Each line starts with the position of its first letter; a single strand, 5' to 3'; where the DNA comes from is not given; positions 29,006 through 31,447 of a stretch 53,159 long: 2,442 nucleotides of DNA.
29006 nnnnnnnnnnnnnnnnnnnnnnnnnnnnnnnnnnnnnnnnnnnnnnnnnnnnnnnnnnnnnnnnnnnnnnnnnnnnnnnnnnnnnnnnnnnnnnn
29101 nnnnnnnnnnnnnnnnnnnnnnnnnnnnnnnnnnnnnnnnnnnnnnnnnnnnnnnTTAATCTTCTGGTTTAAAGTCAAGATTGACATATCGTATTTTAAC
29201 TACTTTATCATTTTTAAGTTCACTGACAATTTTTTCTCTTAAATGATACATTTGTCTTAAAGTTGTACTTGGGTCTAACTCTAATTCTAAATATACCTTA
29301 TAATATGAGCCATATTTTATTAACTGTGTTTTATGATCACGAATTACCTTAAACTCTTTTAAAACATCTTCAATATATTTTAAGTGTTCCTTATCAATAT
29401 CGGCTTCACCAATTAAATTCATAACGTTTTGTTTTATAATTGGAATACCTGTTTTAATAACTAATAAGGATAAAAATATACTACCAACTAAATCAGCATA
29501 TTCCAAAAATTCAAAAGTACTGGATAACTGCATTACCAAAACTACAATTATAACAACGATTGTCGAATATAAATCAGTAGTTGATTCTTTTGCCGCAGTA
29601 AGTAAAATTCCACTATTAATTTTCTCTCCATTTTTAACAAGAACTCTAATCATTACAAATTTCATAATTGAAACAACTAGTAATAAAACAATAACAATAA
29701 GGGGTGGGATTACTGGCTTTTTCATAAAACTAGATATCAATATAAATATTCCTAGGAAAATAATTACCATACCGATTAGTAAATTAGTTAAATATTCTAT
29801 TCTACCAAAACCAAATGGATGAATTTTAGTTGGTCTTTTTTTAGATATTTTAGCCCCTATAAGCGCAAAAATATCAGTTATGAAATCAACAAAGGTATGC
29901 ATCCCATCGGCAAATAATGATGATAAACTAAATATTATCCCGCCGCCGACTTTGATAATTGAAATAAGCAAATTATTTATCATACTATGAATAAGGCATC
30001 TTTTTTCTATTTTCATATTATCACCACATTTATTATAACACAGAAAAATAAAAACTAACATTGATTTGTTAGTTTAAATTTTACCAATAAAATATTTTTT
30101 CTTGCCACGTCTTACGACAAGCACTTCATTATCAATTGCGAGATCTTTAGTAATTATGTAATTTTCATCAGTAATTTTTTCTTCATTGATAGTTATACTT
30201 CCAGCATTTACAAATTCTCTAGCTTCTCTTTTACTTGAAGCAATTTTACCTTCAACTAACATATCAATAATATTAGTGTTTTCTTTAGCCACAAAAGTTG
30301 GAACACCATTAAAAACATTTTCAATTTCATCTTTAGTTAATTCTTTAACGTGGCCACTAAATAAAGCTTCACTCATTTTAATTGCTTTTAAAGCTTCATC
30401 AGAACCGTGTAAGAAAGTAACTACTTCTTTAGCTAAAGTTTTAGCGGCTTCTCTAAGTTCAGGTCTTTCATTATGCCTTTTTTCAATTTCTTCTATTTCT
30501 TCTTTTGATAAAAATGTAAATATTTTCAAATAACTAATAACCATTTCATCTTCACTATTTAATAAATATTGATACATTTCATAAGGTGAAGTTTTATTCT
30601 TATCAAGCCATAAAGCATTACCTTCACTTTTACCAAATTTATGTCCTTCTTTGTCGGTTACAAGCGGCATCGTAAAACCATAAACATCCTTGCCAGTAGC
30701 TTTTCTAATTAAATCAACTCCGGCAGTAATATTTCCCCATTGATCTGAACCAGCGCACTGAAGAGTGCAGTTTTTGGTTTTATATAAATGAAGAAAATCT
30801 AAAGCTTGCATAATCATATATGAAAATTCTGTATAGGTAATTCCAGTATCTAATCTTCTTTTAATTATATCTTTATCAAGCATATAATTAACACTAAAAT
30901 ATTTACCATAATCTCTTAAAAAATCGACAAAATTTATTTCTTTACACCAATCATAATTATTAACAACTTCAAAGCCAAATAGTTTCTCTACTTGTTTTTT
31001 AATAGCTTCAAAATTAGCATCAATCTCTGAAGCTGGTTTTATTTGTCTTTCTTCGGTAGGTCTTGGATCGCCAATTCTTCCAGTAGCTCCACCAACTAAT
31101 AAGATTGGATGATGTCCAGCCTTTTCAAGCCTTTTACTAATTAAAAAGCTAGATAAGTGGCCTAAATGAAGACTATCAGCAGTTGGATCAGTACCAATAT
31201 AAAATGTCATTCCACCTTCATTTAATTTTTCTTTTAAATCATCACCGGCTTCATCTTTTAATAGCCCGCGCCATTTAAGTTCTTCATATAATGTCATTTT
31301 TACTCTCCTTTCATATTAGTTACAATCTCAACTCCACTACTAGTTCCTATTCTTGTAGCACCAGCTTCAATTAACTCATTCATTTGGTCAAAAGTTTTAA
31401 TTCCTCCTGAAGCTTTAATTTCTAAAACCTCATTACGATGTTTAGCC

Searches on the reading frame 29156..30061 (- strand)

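Call 55: search_protein_families(library=pfam, proteins=[window:29156-30061:-], max_evalue=0.0001)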
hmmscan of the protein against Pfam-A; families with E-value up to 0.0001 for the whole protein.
window:29156-30061:- (301 aa): 1 family
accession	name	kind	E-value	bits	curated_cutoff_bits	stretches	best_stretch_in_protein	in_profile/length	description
PF01545.26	Cation_efflux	-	1.6e-39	136.2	26.6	1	24-216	2-197/198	Cation efflux family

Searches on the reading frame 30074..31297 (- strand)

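Call 55: search_protein_families(library=pfam, proteins=[window:30074-31297:-], max_evalue=0.0001)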
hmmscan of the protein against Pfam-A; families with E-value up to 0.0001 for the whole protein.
window:30074-31297:- (407 aa): 3 families
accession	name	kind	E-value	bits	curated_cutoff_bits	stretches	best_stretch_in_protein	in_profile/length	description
PF00579.31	tRNA-synt_1b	-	1.3e-75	254.9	21.1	1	28-313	4-291/292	tRNA synthetases class I (W and Y)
PF22421.1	SYY_C-terminal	-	9.4e-27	93.2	27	1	324-404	1-82/83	Tyrosine--tRNA ligase SYY-like C-terminal domain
PF01479.30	S4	-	6.4e-07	29.4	22.8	1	351-384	11-44/48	S4 domain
